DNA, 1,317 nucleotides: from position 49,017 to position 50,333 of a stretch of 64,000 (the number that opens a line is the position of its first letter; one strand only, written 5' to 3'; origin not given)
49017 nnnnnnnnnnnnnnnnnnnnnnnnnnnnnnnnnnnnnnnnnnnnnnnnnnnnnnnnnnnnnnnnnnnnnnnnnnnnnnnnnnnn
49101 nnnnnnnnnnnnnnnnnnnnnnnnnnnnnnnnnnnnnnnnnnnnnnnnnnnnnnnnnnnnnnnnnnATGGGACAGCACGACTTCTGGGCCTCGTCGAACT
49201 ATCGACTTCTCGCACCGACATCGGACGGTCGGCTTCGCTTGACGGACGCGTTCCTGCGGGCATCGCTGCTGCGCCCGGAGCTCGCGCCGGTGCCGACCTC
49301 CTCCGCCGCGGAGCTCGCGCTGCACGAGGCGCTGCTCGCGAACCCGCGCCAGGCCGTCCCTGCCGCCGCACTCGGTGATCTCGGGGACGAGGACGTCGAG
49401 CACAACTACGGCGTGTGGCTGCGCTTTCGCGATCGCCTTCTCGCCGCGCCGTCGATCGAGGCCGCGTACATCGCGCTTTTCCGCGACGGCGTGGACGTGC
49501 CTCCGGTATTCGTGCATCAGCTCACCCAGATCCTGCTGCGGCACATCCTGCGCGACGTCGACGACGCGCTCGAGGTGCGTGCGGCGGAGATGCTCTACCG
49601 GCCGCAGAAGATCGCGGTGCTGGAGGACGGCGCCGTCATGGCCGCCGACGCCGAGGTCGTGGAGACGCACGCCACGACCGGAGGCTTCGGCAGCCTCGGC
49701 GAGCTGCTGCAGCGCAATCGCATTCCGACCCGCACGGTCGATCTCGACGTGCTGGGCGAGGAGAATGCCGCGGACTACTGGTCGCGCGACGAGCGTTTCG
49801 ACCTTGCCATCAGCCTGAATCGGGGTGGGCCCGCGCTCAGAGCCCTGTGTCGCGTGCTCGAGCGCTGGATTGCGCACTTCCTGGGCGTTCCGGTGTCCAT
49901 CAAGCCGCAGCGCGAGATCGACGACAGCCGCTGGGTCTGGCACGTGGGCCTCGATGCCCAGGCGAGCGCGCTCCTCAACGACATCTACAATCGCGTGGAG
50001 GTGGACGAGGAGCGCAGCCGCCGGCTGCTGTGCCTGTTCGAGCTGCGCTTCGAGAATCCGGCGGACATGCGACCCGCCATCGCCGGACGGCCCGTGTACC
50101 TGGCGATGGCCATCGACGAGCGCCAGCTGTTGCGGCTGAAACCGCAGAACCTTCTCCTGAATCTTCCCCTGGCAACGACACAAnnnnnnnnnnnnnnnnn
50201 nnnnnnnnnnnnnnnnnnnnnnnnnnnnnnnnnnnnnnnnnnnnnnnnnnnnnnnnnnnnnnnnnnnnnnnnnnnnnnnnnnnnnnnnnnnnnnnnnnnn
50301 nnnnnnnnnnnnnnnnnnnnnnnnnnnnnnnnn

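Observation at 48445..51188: Uncharacterised four-gene operon (periplasmic CHI-fold protein, DUF6352-like, secreted DUF6265-like, TPR) appended to the fad cluster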

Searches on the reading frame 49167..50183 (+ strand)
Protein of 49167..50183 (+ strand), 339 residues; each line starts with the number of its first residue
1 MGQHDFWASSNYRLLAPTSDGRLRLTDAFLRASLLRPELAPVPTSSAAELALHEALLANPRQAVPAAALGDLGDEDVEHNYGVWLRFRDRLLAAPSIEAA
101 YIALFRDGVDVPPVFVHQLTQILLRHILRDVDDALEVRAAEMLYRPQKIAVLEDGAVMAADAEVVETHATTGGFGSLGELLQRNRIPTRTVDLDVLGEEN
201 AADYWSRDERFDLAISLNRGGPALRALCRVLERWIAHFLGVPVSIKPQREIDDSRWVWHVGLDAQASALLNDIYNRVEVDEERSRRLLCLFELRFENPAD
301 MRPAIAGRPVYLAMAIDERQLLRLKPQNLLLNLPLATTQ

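Call 7: search_protein_families(library=pfam, max_evalue=0.01, proteins=[window:49167-50183:+])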
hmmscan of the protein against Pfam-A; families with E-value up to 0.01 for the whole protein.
seq(339 aa): 1 family
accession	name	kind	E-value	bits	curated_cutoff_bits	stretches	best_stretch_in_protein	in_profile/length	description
PF19879.4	DUF6352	-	3.8e-66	224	25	1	4-295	2-286/290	Family of unknown function (DUF6352)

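Call 8: search_protein_families(library=ncbifam, max_evalue=0.01, proteins=[window:49167-50183:+])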
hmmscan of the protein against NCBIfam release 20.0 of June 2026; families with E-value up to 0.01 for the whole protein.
seq(339 aa): 0 families

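Call 15: find_homologous_proteins(query=window:49167-50183:+)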
Query window:49167-50183:+ (339 aa): 6685 proteins with E <= 0.001 among 8000 candidates; the best 120 are listed.
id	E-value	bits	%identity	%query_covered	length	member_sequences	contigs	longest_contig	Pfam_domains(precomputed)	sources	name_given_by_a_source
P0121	4.3e-220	748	100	100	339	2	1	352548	PF19879.5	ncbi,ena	-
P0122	2.5e-164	565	76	99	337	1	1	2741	PF19879.5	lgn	-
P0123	6.0e-162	557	76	99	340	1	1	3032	PF19879.5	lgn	-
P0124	6.6e-162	557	76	96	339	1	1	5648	PF19879.5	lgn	-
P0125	1.4e-161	556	76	99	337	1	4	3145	PF19879.5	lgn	-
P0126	3.1e-161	554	75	96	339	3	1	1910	PF19879.5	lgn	-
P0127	4.8e-160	550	74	96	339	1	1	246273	PF19879.5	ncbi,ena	-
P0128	3.4e-159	548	74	96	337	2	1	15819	PF19879.5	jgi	jgi:hypothetical protein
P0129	3.5e-158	544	75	99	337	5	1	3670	PF19879.5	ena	-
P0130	1.6e-157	542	74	95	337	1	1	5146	PF19879.5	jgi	jgi:hypothetical protein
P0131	5.3e-157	541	74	95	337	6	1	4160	PF19879.5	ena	-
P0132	6.3e-157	540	-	-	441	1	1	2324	PF19879.5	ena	-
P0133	6.7e-157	540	74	95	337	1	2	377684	PF19879.5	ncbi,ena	-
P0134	1.4e-156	539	73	95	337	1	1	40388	PF19879.5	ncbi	ncbi:MAG: DUF6352 family protein [Casimicrobiaceae bacterium]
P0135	2.7e-156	538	73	95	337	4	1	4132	PF19879.5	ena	-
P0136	2.7e-156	538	73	95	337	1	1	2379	PF19879.5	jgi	-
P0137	3.0e-156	538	73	95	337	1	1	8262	PF19879.5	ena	-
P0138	3.3e-156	538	73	95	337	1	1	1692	PF19879.5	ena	-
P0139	3.6e-156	538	73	95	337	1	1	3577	PF19879.5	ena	-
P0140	3.9e-156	538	73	95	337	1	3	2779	PF19879.5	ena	-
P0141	4.2e-156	538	73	95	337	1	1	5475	PF19879.5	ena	-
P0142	4.4e-156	537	73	95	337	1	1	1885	PF19879.5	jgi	-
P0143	4.6e-156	537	73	95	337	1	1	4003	PF19879.5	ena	-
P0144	5.6e-156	537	73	95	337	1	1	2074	PF19879.5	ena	-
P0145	5.9e-156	537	74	99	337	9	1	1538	PF19879.5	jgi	-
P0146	6.4e-156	537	73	95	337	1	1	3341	PF19879.5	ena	-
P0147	6.7e-156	537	73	96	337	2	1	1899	PF19879.5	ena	-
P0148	8.5e-156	537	72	95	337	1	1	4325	PF19879.5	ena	-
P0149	9.4e-156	536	72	95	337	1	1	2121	PF19879.5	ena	-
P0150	1.0e-155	536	73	99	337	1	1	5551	PF19879.5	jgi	-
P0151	1.2e-155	536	74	95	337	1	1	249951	PF19879.5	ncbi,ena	-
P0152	1.2e-155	536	72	95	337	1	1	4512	PF19879.5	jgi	-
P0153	1.3e-155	536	73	96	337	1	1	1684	PF19879.5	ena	-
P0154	1.4e-155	536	72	99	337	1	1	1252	PF19879.5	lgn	-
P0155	1.5e-155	536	72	95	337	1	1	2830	PF19879.5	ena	-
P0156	1.8e-155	535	74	95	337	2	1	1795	PF19879.5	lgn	-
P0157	1.9e-155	535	72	95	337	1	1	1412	PF19879.5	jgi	-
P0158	1.9e-155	535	72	95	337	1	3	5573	PF19879.5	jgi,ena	-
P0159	2.1e-155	535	73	95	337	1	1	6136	PF19879.5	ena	-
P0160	2.6e-155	535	72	99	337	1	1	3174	PF19879.5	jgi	jgi:hypothetical protein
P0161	3.0e-155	535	74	95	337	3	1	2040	PF19879.5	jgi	jgi:hypothetical protein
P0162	3.0e-155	535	74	95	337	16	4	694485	PF19879.5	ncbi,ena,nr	ncbi:MAG: hypothetical protein IPG28_01635 [Betaproteobacteria bacterium]|nr:hypothetical protein [B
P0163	3.2e-155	535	73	99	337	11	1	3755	PF19879.5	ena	-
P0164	3.5e-155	535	72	95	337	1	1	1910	PF19879.5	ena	-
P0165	3.7e-155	534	74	95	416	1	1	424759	PF19879.5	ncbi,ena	-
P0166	4.8e-155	534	72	95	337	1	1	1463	PF19879.5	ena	-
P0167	9.3e-155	533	74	99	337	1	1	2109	PF19879.5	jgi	jgi:hypothetical protein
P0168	1.0e-154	533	72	99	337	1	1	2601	PF19879.5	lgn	-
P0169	2.0e-154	532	73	99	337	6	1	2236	PF19879.5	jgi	jgi:hypothetical protein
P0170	2.2e-154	532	72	95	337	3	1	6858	PF19879.5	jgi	jgi:hypothetical protein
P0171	2.5e-154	532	72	99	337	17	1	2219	PF19879.5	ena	-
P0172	3.3e-154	531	73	99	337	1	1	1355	PF19879.5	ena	-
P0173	4.0e-154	531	72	95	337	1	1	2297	PF19879.5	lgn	-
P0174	4.4e-154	531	73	99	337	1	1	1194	PF19879.5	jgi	jgi:hypothetical protein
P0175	4.7e-154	531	71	96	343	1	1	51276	PF19879.5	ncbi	ncbi:MAG: DUF6352 family protein [Betaproteobacteria bacterium]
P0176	5.4e-154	531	72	95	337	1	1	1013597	PF19879.5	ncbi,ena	-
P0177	5.8e-154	530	73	95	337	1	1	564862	PF19879.5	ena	-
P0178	5.9e-154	530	72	96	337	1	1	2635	PF19879.5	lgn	-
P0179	7.5e-154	530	74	99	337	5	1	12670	PF19879.5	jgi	jgi:hypothetical protein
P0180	7.6e-154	530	73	96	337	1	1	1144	PF19879.5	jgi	-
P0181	1.2e-153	530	73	95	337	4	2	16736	PF19879.5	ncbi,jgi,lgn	-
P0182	1.6e-153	529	72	95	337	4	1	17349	PF19879.5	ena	-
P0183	1.6e-153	529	72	95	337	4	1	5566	PF19879.5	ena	-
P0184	1.8e-153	529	73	99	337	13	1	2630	PF19879.5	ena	-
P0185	2.2e-153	529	73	95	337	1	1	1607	PF19879.5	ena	-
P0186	3.6e-153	528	73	99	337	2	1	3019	PF19879.5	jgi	jgi:hypothetical protein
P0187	3.9e-153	528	72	99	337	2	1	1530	PF19879.5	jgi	-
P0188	4.2e-153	528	72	99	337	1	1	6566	PF19879.5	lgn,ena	-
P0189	6.0e-153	527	73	99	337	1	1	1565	PF19879.5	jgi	jgi:hypothetical protein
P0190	8.6e-153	527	73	95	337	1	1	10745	PF19879.5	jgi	jgi:hypothetical protein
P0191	8.7e-153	527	72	95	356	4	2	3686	PF19879.5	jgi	-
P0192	8.8e-153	527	72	95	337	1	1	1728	PF19879.5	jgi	jgi:hypothetical protein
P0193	9.4e-153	527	72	99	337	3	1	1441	PF19879.5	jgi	jgi:Family of unknown function (DUF6352)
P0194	1.0e-152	526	73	95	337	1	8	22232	PF19879.5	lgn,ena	-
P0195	1.0e-152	526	71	95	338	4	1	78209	PF19879.5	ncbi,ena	-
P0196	1.1e-152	526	73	96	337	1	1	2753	PF19879.5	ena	-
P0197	1.2e-152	526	72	95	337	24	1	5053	PF19879.5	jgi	-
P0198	1.2e-152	526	71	95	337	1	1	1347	PF19879.5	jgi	-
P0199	1.2e-152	526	71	95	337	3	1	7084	PF19879.5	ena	-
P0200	1.3e-152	526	71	95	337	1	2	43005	PF19879.5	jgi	jgi:hypothetical protein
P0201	1.3e-152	526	72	95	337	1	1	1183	PF19879.5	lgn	-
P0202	1.3e-152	526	73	95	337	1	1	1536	PF19879.5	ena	-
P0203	1.5e-152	526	73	95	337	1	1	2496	PF19879.5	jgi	-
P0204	1.6e-152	526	71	95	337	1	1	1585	PF19879.5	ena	-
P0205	1.6e-152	526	73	96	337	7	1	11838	PF19879.5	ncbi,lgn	-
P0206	2.2e-152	525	71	95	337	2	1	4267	PF19879.5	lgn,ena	-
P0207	2.5e-152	525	72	95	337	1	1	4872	PF19879.5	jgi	-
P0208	2.5e-152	525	71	95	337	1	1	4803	PF19879.5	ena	-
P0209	2.7e-152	525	72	95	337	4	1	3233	PF19879.5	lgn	-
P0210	2.7e-152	525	72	99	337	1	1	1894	PF19879.5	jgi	jgi:hypothetical protein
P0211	3.4e-152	525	72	95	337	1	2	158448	PF19879.5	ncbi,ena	-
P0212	3.5e-152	525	71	95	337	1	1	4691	PF19879.5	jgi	jgi:hypothetical protein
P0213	3.6e-152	525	72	96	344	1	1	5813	PF19879.5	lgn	-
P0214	3.6e-152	525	72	95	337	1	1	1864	PF19879.5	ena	-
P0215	3.6e-152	525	72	99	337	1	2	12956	PF19879.5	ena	-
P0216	4.5e-152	524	73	99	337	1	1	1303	PF19879.5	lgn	-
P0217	5.0e-152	524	72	99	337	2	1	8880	PF19879.5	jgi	-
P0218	5.2e-152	524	72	99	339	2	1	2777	PF19879.5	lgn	-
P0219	5.5e-152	524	71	95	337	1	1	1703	PF19879.5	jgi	-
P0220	6.0e-152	524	71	95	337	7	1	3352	PF19879.5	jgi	jgi:hypothetical protein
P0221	6.3e-152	524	70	95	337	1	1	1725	PF19879.5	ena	-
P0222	6.5e-152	524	71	99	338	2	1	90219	PF19879.5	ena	-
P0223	6.5e-152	524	71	95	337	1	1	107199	PF19879.5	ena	-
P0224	8.8e-152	523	72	99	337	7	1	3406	PF19879.5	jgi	jgi:uncharacterized protein DUF6352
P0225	9.4e-152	523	72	95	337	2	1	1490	PF19879.5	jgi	-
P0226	9.5e-152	523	71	95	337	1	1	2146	PF19879.5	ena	-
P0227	9.9e-152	523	72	95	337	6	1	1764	PF19879.5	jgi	-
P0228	1.0e-151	523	70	95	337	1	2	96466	PF19879.5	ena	-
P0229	1.1e-151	523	72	99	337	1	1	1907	PF19879.5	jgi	jgi:hypothetical protein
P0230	1.2e-151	523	72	95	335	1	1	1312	PF19879.5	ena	-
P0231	1.4e-151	523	73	95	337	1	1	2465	PF19879.5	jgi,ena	-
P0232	1.4e-151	523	71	95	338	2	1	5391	PF19879.5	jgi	-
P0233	1.4e-151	523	72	99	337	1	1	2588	PF19879.5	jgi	jgi:hypothetical protein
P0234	1.4e-151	523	71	95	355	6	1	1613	PF19879.5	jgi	jgi:Family of unknown function (DUF6352)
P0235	1.5e-151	523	72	95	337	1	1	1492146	PF19879.5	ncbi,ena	-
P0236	1.5e-151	523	71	95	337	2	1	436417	PF19879.5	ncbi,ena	-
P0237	1.6e-151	523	72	95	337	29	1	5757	PF19879.5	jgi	jgi:hypothetical protein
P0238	1.6e-151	523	71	95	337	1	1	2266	PF19879.5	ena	-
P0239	1.6e-151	522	71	95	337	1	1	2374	PF19879.5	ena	-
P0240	1.7e-151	522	72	95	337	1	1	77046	PF19879.5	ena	-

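Call 17: search_solved_structures(query=window:49167-50183:+, max_evalue=10)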
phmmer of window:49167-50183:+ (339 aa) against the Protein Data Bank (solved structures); distinct sequences matched with E-value up to 10: 3.
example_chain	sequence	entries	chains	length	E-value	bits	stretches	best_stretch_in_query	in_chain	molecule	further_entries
3men_A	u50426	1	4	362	0.23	14.1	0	144-191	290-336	Acetylpolyamine aminohydrolase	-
3duv_A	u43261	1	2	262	0.93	12.1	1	76-158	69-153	3-deoxy-manno-octulosonate cytidylyltransferase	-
1vh3_A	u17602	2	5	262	0.93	12.1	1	76-158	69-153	3-deoxy-manno-octulosonate cytidylyltransferase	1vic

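Call 20: find_encoding_contigs(protein=P0121, flank=3000, max_places=2)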
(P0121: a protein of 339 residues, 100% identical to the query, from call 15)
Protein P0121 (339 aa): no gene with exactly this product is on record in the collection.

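Call 21: find_related_loci(query=A1, collection=genome_contigs, flank=10000)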
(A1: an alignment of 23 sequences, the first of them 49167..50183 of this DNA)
Query A1 (339 aa) in genome_contigs; peptide patterns used: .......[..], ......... (x = any residue, [..] = any of these).
599 stretches matched a pattern (row limit reached: there are more); 581 encode a relative of the query (tblastn E <= 1e-3); the best 80 are kept; 80 distinct loci.
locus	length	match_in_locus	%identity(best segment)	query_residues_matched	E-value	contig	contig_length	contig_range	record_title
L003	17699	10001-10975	75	1-325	1e-157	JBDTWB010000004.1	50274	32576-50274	MAG: Casimicrobiaceae bacterium isolate cluster3_bin.81 NODE_1642_length_50274_cov_11.799120, whole genome shotgun seque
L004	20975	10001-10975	74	1-325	4e-157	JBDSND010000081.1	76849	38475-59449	MAG: Casimicrobiaceae bacterium isolate cluster1_bin.408 k127_7575119, whole genome shotgun sequence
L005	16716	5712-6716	75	5-339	9e-155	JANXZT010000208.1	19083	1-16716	MAG: Betaproteobacteria bacterium isolate GL140_4_metabat_406_sub GL140_4_k141_3019364, whole genome shotgun sequence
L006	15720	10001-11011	72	4-339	7e-154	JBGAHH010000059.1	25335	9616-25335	MAG: Casimicrobiaceae bacterium isolate MAG_MBR_H125.40 MBRH125-40_opera_contig_4117, whole genome shotgun sequence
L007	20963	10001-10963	74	5-325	1e-153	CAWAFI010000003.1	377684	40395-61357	MAG: uncultured beta proteobacterium isolate MFD02809.bin.1.58 genome assembly, contig: contig_123, whole genome shotgun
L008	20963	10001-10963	74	5-325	1e-153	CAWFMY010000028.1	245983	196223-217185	MAG: uncultured beta proteobacterium isolate MFD02134.bin.2.173 genome assembly, contig: contig_41299, whole genome shot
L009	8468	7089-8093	72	5-339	8e-153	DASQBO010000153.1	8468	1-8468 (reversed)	MAG TPA_asm: Casimicrobiaceae bacterium isolate SMAG_U11673 k141_848837, whole genome shotgun sequence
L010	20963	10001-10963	73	5-325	6e-153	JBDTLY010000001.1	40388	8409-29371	MAG: Casimicrobiaceae bacterium isolate cluster3_bin.113 NODE_2546_length_40388_cov_5.957504, whole genome shotgun seque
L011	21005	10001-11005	70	5-339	5e-152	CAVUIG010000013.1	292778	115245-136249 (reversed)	MAG: uncultured beta proteobacterium isolate MFD02159.bin.2.77 genome assembly, contig: contig_29744, whole genome shotg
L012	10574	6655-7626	72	5-328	5e-151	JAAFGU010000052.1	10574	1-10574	MAG: Aromatoleum sp. isolate Bin5_3 scaffold_5957, whole genome shotgun sequence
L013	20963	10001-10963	73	5-325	3e-150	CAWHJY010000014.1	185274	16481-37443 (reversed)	MAG: uncultured beta proteobacterium isolate MFD04716.bin.3.485 genome assembly, contig: contig_17693, whole genome shot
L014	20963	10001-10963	73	5-325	3e-150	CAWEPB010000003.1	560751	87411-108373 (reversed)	MAG: uncultured beta proteobacterium isolate MFD04716.bin.1.370 genome assembly, contig: contig_14620, whole genome shot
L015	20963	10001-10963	72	5-325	4e-150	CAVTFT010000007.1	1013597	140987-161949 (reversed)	MAG: uncultured beta proteobacterium isolate MFD00822.bin.1.66 genome assembly, contig: contig_31165, whole genome shotg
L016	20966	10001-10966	74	16-339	1e-149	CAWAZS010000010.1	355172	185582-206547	MAG: uncultured beta proteobacterium isolate MFD09730.bin.3.37 genome assembly, contig: contig_3193, whole genome shotgu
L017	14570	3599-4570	72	5-328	6e-148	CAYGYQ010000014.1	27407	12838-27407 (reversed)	MAG TPA_asm: uncultured Bordetella sp. isolate ERP119294_co1_452 genome assembly, contig: NODE_1994_length_27407_cov_9.7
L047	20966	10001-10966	69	5-325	1e-141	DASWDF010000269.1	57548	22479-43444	MAG TPA_asm: Casimicrobiaceae bacterium isolate SMAG_U2728 k141_269720, whole genome shotgun sequence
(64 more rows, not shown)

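Call 24: search_dna_similar(query=window:49167-50183:+, collection=plasmids, mode=protein, max_evalue=0.001, max_rows=30, rows=spread)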
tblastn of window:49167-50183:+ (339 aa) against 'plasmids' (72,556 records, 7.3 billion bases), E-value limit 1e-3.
Records with a match: 10; places in all: 10; records where one place covers at least 80% of the query: 9.
Best place of each record, by identity: <60% 10.
By first word of the organism name: Sinorhizobium 5; Bradyrhizobium 3; Methylobacterium 1; Microvirga 1.
By predicted mobility (MOB-suite, as given by PLSDB): non-mobilizable 8; conjugative 2.
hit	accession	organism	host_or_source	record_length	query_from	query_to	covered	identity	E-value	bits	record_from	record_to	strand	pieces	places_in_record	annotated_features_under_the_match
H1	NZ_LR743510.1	Methylobacterium bullatum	-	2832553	5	317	92%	40.4%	2e-52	193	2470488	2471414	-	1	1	none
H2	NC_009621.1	Sinorhizobium medicae WSM419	-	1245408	5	316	92%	39.0%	2e-50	187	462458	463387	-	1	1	record has no annotation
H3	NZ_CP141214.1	Sinorhizobium meliloti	alfalfa,Isolate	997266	5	316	92%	38.7%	1e-49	184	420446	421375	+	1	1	DUF6352 family protein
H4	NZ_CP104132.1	Sinorhizobium sp. K101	Phaseolus vulgaris,cell ...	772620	5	316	92%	38.4%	2e-49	184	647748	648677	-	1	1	DUF6352 family protein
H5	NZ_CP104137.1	Sinorhizobium sp. C101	Phaseolus vulgaris,cell ...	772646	5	316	92%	38.4%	2e-49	184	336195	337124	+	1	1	DUF6352 family protein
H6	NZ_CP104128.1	Sinorhizobium sp. M103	Phaseolus vulgaris,cell ...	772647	5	316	92%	38.4%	2e-49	184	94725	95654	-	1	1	DUF6352 family protein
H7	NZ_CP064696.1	Bradyrhizobium sp. 184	Acmispon strigosus,cell culture,root ...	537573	5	316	92%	38.2%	1e-50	187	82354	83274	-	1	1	DUF6352 family protein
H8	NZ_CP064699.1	Bradyrhizobium sp. 183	Acmispon strigosus,cell culture,root ...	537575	5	316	92%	38.2%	1e-50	187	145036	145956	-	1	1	DUF6352 family protein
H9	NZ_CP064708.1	Bradyrhizobium sp. 131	Acmispon strigosus,cell culture,root ...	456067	5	316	92%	37.9%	1e-50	187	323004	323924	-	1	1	DUF6352 family protein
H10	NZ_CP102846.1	Microvirga terrae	soil,soil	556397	5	275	80%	34.6%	2e-34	140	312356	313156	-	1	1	DUF6352 family protein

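Call 25: get_annotated_region(hit=H3, flank=8000)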
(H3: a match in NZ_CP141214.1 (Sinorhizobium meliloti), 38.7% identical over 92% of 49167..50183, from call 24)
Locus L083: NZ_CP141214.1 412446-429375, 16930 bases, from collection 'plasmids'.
description: Sinorhizobium meliloti strain LMB1 plasmid pB, complete sequence
organism: Sinorhizobium meliloti (NCBI taxid 382)
taxonomy: Bacteria; Pseudomonadota; Alphaproteobacteria; Hyphomicrobiales; Rhizobiaceae; Sinorhizobium; Sinorhizobium meliloti
host: -; source: alfalfa,Isolate; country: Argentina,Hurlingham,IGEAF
typing (MOB-suite, as given by PLSDB): conjugative; relaxase MOBQ; mating-pair formation MPF_T
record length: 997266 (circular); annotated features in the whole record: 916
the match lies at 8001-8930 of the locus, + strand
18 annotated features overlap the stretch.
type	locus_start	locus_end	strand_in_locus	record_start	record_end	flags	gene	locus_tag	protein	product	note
CDS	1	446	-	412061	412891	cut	-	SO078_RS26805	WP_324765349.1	extracellular solute-binding protein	-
CDS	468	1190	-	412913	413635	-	-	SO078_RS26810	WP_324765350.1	ATP-binding cassette domain-containing protein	-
CDS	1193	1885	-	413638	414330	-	-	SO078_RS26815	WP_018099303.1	ABC transporter permease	GO:0055085 - transmembrane transport [Evidence IEA]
CDS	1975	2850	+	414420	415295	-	-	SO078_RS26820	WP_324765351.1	helix-turn-helix transcriptional regulator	-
CDS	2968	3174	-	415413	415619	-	-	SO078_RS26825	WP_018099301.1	DUF6494 family protein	-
CDS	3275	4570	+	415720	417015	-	-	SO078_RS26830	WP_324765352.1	hypothetical protein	-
CDS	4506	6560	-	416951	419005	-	-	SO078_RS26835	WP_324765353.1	4Fe-4S binding protein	-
CDS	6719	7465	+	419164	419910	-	-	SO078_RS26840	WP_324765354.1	biotin/lipoate--protein ligase family protein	GO:0036211 - protein modification process [Evidence IEA]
CDS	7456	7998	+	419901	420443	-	-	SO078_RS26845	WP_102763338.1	DUF6505 family protein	-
CDS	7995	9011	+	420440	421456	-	-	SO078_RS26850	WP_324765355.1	DUF6352 family protein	-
CDS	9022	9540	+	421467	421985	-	-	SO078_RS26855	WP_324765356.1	DUF3305 domain-containing protein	-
CDS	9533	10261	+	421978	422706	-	-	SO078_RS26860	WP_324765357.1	DUF3306 domain-containing protein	-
CDS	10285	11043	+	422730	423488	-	-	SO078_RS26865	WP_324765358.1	molecular chaperone TorD family protein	-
CDS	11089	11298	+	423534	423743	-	-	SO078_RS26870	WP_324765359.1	formate dehydrogenase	-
CDS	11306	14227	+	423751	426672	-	-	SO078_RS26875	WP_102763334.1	formate dehydrogenase subunit alpha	-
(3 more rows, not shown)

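Call 26: get_annotated_region(hit=H7, flank=8000)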
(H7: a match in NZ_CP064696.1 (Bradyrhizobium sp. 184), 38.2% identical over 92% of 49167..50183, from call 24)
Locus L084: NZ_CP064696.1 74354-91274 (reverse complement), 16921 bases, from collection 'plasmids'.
description: Bradyrhizobium sp. 184 plasmid p184_1, complete sequence
organism: Bradyrhizobium sp. 184 (NCBI taxid 2782653)
taxonomy: Bacteria; Pseudomonadota; Alphaproteobacteria; Hyphomicrobiales; Nitrobacteraceae; Bradyrhizobium; Bradyrhizobium sp. 184
host: -; source: Acmispon strigosus,cell culture,root nodule; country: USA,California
typing (MOB-suite, as given by PLSDB): non-mobilizable
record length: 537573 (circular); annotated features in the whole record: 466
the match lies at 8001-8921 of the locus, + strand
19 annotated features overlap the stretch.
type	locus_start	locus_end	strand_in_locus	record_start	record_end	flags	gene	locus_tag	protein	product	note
CDS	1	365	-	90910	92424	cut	-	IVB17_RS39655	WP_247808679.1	DUF2235 domain-containing protein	-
CDS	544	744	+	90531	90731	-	-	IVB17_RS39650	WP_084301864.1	hypothetical protein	-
CDS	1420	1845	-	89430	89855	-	-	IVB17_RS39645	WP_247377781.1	SgcJ/EcaC family oxidoreductase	-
CDS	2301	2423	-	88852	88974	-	-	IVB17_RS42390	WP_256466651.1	hypothetical protein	-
CDS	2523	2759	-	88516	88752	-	-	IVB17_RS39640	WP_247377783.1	hypothetical protein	-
CDS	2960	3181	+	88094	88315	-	-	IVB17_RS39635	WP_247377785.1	hypothetical protein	-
CDS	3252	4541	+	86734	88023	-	-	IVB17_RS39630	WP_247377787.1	c-type cytochrome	-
CDS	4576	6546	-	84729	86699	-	-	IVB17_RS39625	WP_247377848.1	4Fe-4S binding protein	-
CDS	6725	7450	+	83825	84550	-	-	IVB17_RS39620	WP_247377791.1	biotin/lipoate--protein ligase family protein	-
CDS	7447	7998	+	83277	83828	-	-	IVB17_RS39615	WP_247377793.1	DUF6505 family protein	-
CDS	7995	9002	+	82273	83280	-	-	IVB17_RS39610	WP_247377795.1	DUF6352 family protein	-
CDS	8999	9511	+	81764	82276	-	-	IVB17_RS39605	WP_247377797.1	DUF3305 domain-containing protein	-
CDS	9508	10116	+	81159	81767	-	-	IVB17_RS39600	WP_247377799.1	DUF3306 domain-containing protein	-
CDS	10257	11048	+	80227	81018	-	-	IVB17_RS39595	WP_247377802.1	molecular chaperone TorD family protein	-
CDS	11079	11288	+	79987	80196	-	-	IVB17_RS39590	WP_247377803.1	twin-arginine translocation signal domain-containing protein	-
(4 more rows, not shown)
